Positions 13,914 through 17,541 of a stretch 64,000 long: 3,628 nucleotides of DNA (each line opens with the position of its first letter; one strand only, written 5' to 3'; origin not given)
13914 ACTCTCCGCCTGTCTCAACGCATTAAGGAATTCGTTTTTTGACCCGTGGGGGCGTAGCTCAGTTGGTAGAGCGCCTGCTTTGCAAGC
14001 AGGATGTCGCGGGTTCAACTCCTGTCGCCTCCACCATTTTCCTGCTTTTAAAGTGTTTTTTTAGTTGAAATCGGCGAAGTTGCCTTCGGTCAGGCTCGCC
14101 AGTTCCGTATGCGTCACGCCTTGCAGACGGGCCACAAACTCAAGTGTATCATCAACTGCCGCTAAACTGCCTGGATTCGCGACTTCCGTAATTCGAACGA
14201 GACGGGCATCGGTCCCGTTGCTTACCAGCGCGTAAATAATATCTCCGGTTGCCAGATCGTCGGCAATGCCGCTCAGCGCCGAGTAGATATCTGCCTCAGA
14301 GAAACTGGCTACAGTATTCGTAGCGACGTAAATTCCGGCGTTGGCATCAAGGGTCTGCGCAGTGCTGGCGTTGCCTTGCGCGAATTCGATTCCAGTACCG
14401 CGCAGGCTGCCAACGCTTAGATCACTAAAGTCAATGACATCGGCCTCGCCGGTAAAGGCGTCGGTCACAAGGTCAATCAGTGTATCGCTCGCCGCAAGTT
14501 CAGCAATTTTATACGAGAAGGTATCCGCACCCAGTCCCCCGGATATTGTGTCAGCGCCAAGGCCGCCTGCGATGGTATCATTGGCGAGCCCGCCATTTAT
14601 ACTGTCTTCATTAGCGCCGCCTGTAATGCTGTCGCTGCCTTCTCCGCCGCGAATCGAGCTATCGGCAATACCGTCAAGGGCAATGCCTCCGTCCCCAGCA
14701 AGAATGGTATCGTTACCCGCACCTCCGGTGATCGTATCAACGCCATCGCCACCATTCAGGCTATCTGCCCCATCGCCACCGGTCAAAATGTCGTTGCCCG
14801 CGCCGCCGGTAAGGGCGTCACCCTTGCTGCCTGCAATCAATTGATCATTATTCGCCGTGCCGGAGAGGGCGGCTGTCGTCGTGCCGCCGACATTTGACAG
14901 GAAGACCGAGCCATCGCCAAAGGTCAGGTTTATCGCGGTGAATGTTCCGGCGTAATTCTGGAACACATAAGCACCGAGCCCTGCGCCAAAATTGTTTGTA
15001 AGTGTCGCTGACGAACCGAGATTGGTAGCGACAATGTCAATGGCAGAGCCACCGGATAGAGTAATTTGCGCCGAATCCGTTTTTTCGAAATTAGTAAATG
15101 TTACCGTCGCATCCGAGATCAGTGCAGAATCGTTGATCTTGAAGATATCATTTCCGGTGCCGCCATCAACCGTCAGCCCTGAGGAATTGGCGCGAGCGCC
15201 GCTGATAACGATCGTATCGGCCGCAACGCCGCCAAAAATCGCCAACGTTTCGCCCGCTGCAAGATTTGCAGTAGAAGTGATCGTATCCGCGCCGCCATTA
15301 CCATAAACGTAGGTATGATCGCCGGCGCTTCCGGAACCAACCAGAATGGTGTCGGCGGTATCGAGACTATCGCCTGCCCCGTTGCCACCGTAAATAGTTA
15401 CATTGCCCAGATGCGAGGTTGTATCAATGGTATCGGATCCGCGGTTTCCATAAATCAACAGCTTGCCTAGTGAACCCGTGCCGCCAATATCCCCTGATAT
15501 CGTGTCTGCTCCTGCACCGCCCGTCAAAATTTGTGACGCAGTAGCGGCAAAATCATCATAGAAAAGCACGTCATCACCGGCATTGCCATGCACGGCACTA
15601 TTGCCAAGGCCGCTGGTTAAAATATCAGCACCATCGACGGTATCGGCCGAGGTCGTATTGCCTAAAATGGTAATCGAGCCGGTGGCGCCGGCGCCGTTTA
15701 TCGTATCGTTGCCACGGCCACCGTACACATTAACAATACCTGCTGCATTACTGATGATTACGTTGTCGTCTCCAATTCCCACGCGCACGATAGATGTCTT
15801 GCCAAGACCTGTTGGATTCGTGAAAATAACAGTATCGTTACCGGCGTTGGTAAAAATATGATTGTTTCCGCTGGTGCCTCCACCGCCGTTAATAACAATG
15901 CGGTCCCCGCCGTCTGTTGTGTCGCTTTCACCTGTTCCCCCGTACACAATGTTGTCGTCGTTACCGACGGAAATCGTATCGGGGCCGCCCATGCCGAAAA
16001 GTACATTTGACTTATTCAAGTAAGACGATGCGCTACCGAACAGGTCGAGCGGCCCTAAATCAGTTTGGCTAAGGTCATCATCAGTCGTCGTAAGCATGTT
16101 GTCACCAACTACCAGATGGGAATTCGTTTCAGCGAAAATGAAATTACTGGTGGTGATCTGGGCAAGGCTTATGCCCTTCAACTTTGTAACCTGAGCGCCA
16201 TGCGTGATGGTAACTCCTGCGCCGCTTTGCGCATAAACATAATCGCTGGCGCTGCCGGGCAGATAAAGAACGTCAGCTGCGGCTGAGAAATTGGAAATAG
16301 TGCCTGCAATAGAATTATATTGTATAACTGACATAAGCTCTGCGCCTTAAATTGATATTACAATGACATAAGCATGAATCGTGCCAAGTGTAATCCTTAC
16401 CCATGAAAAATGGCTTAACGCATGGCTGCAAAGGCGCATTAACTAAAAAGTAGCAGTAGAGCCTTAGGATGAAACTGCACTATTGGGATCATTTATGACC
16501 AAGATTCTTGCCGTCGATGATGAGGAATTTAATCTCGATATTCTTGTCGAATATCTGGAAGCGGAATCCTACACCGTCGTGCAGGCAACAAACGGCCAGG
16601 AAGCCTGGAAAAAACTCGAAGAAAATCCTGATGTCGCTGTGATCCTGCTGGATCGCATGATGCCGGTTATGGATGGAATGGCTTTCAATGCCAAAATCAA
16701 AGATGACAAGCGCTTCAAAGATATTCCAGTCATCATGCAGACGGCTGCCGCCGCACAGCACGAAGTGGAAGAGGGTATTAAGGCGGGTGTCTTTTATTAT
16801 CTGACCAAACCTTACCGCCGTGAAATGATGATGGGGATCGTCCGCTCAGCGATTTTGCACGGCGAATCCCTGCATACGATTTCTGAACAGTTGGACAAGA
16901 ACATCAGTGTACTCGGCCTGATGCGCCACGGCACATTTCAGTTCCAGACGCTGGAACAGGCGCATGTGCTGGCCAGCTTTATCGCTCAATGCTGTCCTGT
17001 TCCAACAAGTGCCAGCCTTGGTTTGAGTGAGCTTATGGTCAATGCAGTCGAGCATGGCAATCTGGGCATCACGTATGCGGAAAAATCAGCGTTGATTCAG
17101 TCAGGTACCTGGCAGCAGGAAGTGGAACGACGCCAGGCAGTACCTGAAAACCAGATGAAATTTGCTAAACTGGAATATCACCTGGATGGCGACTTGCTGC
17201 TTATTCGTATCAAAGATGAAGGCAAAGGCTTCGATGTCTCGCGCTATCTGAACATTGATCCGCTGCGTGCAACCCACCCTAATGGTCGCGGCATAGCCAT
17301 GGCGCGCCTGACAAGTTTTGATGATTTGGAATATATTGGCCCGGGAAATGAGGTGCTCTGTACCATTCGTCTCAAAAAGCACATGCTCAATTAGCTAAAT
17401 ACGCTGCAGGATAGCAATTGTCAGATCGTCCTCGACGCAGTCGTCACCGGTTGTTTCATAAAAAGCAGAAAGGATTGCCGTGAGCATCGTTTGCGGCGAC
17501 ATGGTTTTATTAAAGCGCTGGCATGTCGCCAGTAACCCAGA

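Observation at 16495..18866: Partner-switching module in which both the kinase and the phosphatase carry their own receiver domain, with no sigma factor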

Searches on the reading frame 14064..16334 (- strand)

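Call 7: search_protein_families(library=pfam, proteins=[window:14064-16334:-], max_evalue=0.001)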
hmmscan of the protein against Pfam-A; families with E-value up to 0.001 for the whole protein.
window:14064-16334:- (757 aa): 1 family
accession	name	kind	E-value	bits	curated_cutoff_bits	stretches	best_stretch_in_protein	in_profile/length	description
PF00353.25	HemolysinCabind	-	2.6e-27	94.8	23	4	492-526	2-36/36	RTX calcium-binding nonapeptide repeat (4 copies)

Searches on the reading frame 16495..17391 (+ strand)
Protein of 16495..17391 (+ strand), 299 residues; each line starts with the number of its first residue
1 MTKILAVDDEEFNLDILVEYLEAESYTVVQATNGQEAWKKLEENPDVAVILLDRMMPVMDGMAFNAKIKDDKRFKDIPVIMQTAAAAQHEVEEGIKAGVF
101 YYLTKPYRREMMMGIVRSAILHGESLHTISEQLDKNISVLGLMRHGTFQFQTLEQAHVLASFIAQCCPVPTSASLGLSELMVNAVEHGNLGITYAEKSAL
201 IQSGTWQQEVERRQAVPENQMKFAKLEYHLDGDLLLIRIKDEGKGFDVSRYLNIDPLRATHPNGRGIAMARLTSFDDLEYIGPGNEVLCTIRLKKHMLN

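Call 3: search_protein_families(library=pfam, proteins=[window:16495-17391:+], max_evalue=0.01)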
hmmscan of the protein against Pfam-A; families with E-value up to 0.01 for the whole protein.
window:16495-17391:+ (299 aa): 3 families
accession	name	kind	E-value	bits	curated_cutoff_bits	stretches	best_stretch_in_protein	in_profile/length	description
PF00072.30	Response_reg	-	1.2e-23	83.8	30.2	1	4-115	1-109/111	Response regulator receiver domain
PF13581.12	HATPase_c_2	-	6.4e-07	29.9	27.4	1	174-288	33-124/127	Histidine kinase-like ATPase domain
PF03709.21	OKR_DC_1_N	-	0.00078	20.1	29.3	1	17-81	9-68/111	Orn/Lys/Arg decarboxylase, N-terminal domain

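Call 4: search_protein_families(library=ncbifam, proteins=[window:16495-17391:+], max_evalue=0.01)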
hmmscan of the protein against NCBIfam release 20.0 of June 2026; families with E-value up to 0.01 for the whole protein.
window:16495-17391:+ (299 aa): 91 families (the best 25 are shown)
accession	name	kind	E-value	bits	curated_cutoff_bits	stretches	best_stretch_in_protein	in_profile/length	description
NF007135.0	PRK09581.1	equivalog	3e-23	82.4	474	1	1-118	2-118/457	PleD family two-component system response regulator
TIGR02154.1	PhoB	equivalog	1.9e-21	76.4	296.2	1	2-120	3-120/226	phosphate regulon transcriptional regulator PhoB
NF053854.1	RespRegPhoBBctds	equivalog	1.2e-18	67.3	270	1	4-127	1-121/225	two-component system response regulator PhoB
NF051850.1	RespRegRprY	equivalog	7.8e-18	64.7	370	1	3-155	6-146/234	response regulator transcription factor RprY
NF038297.2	hybrid_HK_HrmK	equivalog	2.6e-17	62.7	725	1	2-115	491-603/607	hybrid histidine kinase/response regulator HrmK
NF040534.1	resp_reg_YycF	equivalog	7.8e-17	61.3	340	1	3-128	2-123/231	response regulator YycF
NF041367.1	CheY_Halo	equivalog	1.4e-16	60.9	200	1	4-117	1-111/114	chemotaxis protein CheY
NF040689.1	MtrAB_MtrA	equivalog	1.4e-16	60.5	300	1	4-124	1-117/219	MtrAB system response regulator MtrA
NF008318.0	PRK11107.1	equivalog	1.4e-16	59.7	890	1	3-118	669-783/920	two-component sensor histidine kinase BarA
NF033117.2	vanR_ACDEGLN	exception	1.6e-15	57.3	350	1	4-131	1-124/226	VanR-ABDEGLN family response regulator transcription factor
NF041734.1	resp_reg_RppA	equivalog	2e-15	56.8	250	1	3-119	2-117/229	two-component system response regulator RppA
NF007982.1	PRK10710.1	equivalog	2.3e-15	56.8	380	1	2-122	8-123/235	envelope stress response regulator BaeR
NF053512.1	nitric_RR_NosR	exception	3.2e-15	56.1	400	1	4-124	1-119/422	response regulator c-di-GMP phosphodiesterase, NosR family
NF045944.1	ResRegRpaBCyano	equivalog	3.3e-15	56.1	330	1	5-146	1-134/229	response regulator transcription factor RpaB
NF008199.0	PRK10955.1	equivalog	7e-15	55.6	341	1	1-131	1-125/232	envelope stress response regulator transcription factor CpxR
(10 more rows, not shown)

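Call 10: find_homologous_proteins(query=window:16495-17391:+, max_evalue=0.00001)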
Query window:16495-17391:+ (299 aa): 7324 proteins with E <= 0.00001 among 8000 candidates; the best 120 are listed.
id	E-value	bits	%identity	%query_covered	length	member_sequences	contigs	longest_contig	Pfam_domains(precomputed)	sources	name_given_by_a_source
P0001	1.9e-195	665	100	100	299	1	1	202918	PF13581.13,PF00072.31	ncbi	ncbi:MAG: response regulator [Rickettsiales bacterium]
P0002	5.7e-165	565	85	98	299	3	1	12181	PF13581.13,PF00072.31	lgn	-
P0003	1.5e-160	551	83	98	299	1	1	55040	PF13581.13,PF00072.31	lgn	-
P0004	1.5e-143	495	75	97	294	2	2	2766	PF13581.13,PF00072.31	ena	-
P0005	3.8e-99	350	57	97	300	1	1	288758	PF13581.13,PF00072.31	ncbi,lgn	-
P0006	8.9e-99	348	55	99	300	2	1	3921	PF13581.13,PF00072.31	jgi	jgi:CheY-like chemotaxis protein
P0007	4.0e-98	346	56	98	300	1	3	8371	PF13581.13,PF00072.31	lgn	-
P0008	7.4e-98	345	56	97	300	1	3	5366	PF13581.13,PF00072.31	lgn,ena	-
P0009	7.9e-98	345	55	97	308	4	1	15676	PF13581.13,PF00072.31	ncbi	-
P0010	1.6e-97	344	55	98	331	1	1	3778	PF13581.13,PF00072.31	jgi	jgi:CheY-like chemotaxis protein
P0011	3.8e-97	343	55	97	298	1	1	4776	PF13581.13,PF00072.31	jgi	-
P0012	1.0e-96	342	54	98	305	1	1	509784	PF13581.13,PF00072.31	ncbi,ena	-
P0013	1.7e-96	341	54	97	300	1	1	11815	PF13581.13,PF00072.31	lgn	-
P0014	2.7e-96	340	54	98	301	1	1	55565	PF13581.13,PF00072.31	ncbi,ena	-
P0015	3.8e-96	340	54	98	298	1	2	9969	PF13581.13,PF00072.31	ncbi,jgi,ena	jgi:CheY-like chemotaxis protein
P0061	8.8e-93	329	52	99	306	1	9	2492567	PF13581.13,PF00072.31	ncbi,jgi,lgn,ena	-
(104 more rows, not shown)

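Call 13: find_encoding_contigs(protein=P0061, flank=6000, max_places=3)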
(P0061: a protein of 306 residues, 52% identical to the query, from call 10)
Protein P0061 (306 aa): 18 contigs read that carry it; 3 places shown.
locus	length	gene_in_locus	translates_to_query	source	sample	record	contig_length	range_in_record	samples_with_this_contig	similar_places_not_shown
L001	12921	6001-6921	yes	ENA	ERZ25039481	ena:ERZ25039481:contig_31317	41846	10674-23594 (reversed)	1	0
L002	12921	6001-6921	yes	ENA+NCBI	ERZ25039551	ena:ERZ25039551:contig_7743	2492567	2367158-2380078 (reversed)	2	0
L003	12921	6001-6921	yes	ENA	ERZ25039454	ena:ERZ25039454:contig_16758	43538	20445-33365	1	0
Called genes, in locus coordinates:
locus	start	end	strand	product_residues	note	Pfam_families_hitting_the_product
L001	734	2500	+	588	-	PF08447:PAS_3, PF00512:HisKA, PF02518:HATPase_c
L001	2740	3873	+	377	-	PF13433:Peripla_BP_5 (weak), PF13458:Peripla_BP_6, PF01094:ANF_receptor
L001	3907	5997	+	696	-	PF00672:HAMP, PF00512:HisKA, PF02518:HATPase_c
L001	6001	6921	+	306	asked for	PF00072:Response_reg, PF13581:HATPase_c_2 (weak)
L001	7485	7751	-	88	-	PF11387:DUF2795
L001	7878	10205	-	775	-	PF09371:Tex_N, PF22706:Tex_central_region, PF16921:Tex_YqgF, PF14635:HHH_7 (faint), PF12836:HHH_3, PF17674:HHH_9, PF00575:S1, PF23459:S1_RRP5, +1 more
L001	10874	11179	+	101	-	-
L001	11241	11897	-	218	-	PF11306:DUF3108 (faint)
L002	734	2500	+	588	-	PF08447:PAS_3, PF00512:HisKA, PF02518:HATPase_c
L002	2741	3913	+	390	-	PF13433:Peripla_BP_5 (weak), PF13458:Peripla_BP_6, PF01094:ANF_receptor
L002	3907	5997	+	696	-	PF00672:HAMP, PF00512:HisKA, PF02518:HATPase_c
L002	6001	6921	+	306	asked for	PF00072:Response_reg, PF13581:HATPase_c_2 (weak)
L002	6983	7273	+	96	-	PF11373:DUF3175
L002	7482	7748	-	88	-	PF11387:DUF2795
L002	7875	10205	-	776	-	PF09371:Tex_N, PF22706:Tex_central_region, PF16921:Tex_YqgF, PF14635:HHH_7 (faint), PF12836:HHH_3, PF17674:HHH_9, PF00575:S1, PF23459:S1_RRP5, +1 more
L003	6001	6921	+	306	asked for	PF00072:Response_reg, PF13581:HATPase_c_2 (weak)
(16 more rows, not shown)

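Call 15: find_encoding_contigs(protein=P0003, flank=8000, max_places=2)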
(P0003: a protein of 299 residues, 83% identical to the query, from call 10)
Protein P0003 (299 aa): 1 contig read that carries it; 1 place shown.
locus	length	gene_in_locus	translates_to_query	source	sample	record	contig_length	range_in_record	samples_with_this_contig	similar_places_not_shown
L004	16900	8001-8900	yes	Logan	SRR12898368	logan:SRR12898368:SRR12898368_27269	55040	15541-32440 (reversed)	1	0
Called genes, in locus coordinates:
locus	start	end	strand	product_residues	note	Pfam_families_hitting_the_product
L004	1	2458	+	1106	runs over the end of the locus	PF00311:PEPcase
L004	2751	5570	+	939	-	PF07940:Hepar_II_III_C, PF00353:HemolysinCabind, PF08548:Peptidase_M10_C, PF00353:HemolysinCabind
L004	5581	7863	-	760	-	PF00353:HemolysinCabind (weak)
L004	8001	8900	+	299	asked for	PF00072:Response_reg, PF13581:HATPase_c_2 (weak)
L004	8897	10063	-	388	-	PF00072:Response_reg, PF07228:SpoIIE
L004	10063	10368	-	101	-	PF01740:STAS, PF13466:STAS_2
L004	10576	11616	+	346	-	PF00248:Aldo_ket_red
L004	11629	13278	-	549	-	PF07940:Hepar_II_III_C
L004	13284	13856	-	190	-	PF13580:SIS_2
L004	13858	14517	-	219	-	PF00834:Ribul_P_3_epim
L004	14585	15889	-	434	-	PF01029:NusB, PF05175:MTS (faint), PF01189:Methyltr_RsmB-F, PF13847:Methyltransf_31 (weak), PF13649:Methyltransf_25 (weak)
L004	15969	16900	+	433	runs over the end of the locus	PF04932:Wzy_C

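Call 16: find_encoding_contigs(protein=P0005, flank=8000, max_places=2)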
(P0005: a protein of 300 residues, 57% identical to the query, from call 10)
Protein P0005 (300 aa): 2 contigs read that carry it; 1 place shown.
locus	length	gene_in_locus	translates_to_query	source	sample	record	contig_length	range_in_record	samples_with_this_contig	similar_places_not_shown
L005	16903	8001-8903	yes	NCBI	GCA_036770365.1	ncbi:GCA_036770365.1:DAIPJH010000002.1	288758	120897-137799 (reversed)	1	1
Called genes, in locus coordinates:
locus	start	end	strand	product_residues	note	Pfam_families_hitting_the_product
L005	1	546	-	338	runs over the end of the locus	-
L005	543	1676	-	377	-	PF21016:RlmN_N, PF04055:Radical_SAM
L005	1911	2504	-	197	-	PF00486:Trans_reg_C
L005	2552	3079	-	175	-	-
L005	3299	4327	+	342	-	PF00990:GGDEF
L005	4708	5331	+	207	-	-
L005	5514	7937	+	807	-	PF00672:HAMP (faint), PF08447:PAS_3, PF00512:HisKA, PF02518:HATPase_c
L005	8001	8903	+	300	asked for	PF00072:Response_reg, PF13581:HATPase_c_2 (weak)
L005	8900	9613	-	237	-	PF00106:adh_short, PF08659:KR, PF13561:adh_short_C2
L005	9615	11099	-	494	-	PF13230:GATase_4 (weak), PF13522:GATase_6, PF13537:GATase_7, PF00156:Pribosyltran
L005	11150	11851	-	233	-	PF02674:Colicin_V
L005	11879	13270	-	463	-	PF18073:Zn_ribbon_LapB, PF00154:RecA_N (faint), PF03796:DnaB_C (faint), PF06745:ATPase, PF13481:AAA_25, PF13401:AAA_22 (weak), PF13541:ChlI (weak)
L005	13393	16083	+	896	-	PF18306:LDcluster4 (weak), PF03641:Lysine_decarbox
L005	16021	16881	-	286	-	PF09972:DUF2207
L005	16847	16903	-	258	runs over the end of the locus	PF00005:ABC_tran, PF13304:AAA_21 (faint)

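Call 31: search_solved_structures(query=window:16495-17391:+, max_evalue=1, show_alignments=0)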
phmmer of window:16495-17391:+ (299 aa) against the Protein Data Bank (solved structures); distinct sequences matched with E-value up to 1: 274 (the best 60 are shown).
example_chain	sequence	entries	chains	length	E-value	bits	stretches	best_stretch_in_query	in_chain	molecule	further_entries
3h1g_A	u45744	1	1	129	2.9e-19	72.6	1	3-112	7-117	Chemotaxis protein cheY homolog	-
3gwg_A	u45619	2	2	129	1e-18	70.8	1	3-112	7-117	Chemotaxis protein cheY homolog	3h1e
9g85_A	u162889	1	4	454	1.1e-18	70.7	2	3-119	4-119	Response regulator PleD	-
2wb4_A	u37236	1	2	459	1.2e-18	70.6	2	3-119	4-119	DIGUANYLATE CYCLASE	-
9g86_A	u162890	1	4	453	1.2e-18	70.6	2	3-119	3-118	Response regulator PleD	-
1w25_A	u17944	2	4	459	1.2e-18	70.6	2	3-119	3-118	STALKED-CELL DIFFERENTIATION CONTROLLING PROTEIN | RESPONSE REGULATOR PLED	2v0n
3h1f_A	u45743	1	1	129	1.3e-17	67.2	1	3-112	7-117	Chemotaxis protein cheY homolog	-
9xzo_A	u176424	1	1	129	4.5e-17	65.4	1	1-118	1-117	De novo protein M1X0B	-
9qih_A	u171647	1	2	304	1.1e-16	64.1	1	3-295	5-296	SenB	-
1mvo_A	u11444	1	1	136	3.1e-14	56.1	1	3-127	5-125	PhoP response regulator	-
8fk2_A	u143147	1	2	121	3.8e-14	55.9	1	1-118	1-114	Putative response regulator CovR VicR-like protein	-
3dge_C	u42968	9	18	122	5.4e-14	55.3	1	3-112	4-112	Response regulator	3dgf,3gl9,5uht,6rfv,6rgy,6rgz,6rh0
6azr_B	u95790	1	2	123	5.6e-14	55.3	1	3-112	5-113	Chemotaxis regulator-transmits chemoreceptor signals to flagelllar motor components CheY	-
9dvt_R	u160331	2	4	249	8e-14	54.8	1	3-121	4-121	DNA-binding dual master transcriptional regulator RpaA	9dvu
12aw_A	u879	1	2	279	9.8e-14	54.5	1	4-129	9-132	HYBRID TWO-COMPONENT SYSTEM PROTEIN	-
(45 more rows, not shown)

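Call 62: predict_structure(alignment_id=A3)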
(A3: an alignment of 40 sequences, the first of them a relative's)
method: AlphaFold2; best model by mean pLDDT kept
length: 299 residues; sequences in the alignment: 40
mean_pLDDT: 88.5   pTM: 0.74
mean pLDDT of the five models: 88.5, 88.4, 88.3, 82.3, 82.0
residues with pLDDT >= 90: 177; 70-90: 102; 50-70: 18; < 50: 2
segments of 3 or more residues with pLDDT < 50: none
pLDDT, mean of each block of 10 residues (from residue 1): 95 96 97 98 96 94 94 92 80 81 87 88 78 66 88 94 88 91 95 90 91 95 95 94 88 75 76 90 94 69
secondary structure, 60 per line:
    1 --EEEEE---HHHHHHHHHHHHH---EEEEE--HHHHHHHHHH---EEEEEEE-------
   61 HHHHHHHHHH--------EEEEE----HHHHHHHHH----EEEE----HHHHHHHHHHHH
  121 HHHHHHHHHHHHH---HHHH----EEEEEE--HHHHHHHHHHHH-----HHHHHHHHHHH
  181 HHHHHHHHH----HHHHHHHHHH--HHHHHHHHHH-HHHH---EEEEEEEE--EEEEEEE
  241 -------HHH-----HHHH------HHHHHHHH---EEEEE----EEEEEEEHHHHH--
elements in order: E3-7 H11-23 E27-31 H34-43 E47-53 H61-70 E79-83 H88-96 E101-104 H109-133 H137-140 E145-150 H153-164 H170-189 H194-203 H206-215 H217-220 E224-231 E234-240 H256-259 H266-273 E277-281 E286-292 H293-297

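Call 64: fold_search(model_id=the predicted structure, library=pdb)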
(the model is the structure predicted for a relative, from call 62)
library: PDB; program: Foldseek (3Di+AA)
matches with E <= 10: 1299; with E <= 0.001: 553
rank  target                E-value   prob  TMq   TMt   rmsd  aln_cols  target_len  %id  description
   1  9qih_B                5.5e-17  1.00  0.45  0.45  22.8       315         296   25  Structure of response regulator LvrC from Leptospira (released 2026-03-25)
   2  9qih_A                8.1e-17  1.00  0.42  0.43  22.3       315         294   25  Structure of response regulator LvrC from Leptospira (released 2026-03-25)
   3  1w25_A                2.0e-10  1.00  0.43  0.29   2.8       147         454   31  Response regulator PleD in complex with c-diGMP (released 2004-11-18)
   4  9g86_B                2.4e-10  1.00  0.42  0.29   8.1       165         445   29  Structure of Response regulator PleD in complex with c-diGMP and pppGpp (released 2025-08-06)
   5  9g85_B                4.4e-10  1.00  0.40  0.27   2.5       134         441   34  Structure of Response regulator PleD in complex with c-diGMP and ppGpp (released 2025-08-06)
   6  9g85_A                4.4e-10  1.00  0.42  0.29  10.5       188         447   26  Structure of Response regulator PleD in complex with c-diGMP and ppGpp (released 2025-08-06)
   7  9g85_D                5.2e-10  1.00  0.42  0.29  10.8       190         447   27  Structure of Response regulator PleD in complex with c-diGMP and ppGpp (released 2025-08-06)
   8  9g85_C                5.9e-10  1.00  0.40  0.28   2.4       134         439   34  Structure of Response regulator PleD in complex with c-diGMP and ppGpp (released 2025-08-06)
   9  9g86_A                1.3e-09  1.00  0.40  0.27  10.3       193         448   27  Structure of Response regulator PleD in complex with c-diGMP and pppGpp (released 2025-08-06)
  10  8t85                  2.4e-09  1.00  0.36  0.33  15.2       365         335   14  Structure of RssB bound to beryllofluoride (released 2024-01-17)
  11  9dvt_R                3.5e-09  1.00  0.39  0.49   1.8       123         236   32  Cryo-EM structure of RpaA bound to PkaiBC DNA and the CTD of the alpha subunit of RNAP from the cyanobacterium Synecho (released 2025-10-15)
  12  3gl9_B                4.6e-09  1.00  0.39  0.94   1.1       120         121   33  The structure of a histidine kinase-response regulator complex sheds light into two-component signaling and reveals a  (released 2009-10-27)
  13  9dvt_S                4.9e-09  1.00  0.38  0.49   1.7       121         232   34  Cryo-EM structure of RpaA bound to PkaiBC DNA and the CTD of the alpha subunit of RNAP from the cyanobacterium Synecho (released 2025-10-15)
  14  2v0n_A                1.1e-08  1.00  0.41  0.27   2.5       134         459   34  ACTIVATED RESPONSE REGULATOR PLED IN COMPLEX WITH C-DIGMP AND GTP- ALPHA-S (released 2007-08-21)
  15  2wb4_B                1.1e-08  1.00  0.41  0.28   2.2       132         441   34  activated diguanylate cyclase PleD in complex with c-di-GMP (released 2010-04-21)
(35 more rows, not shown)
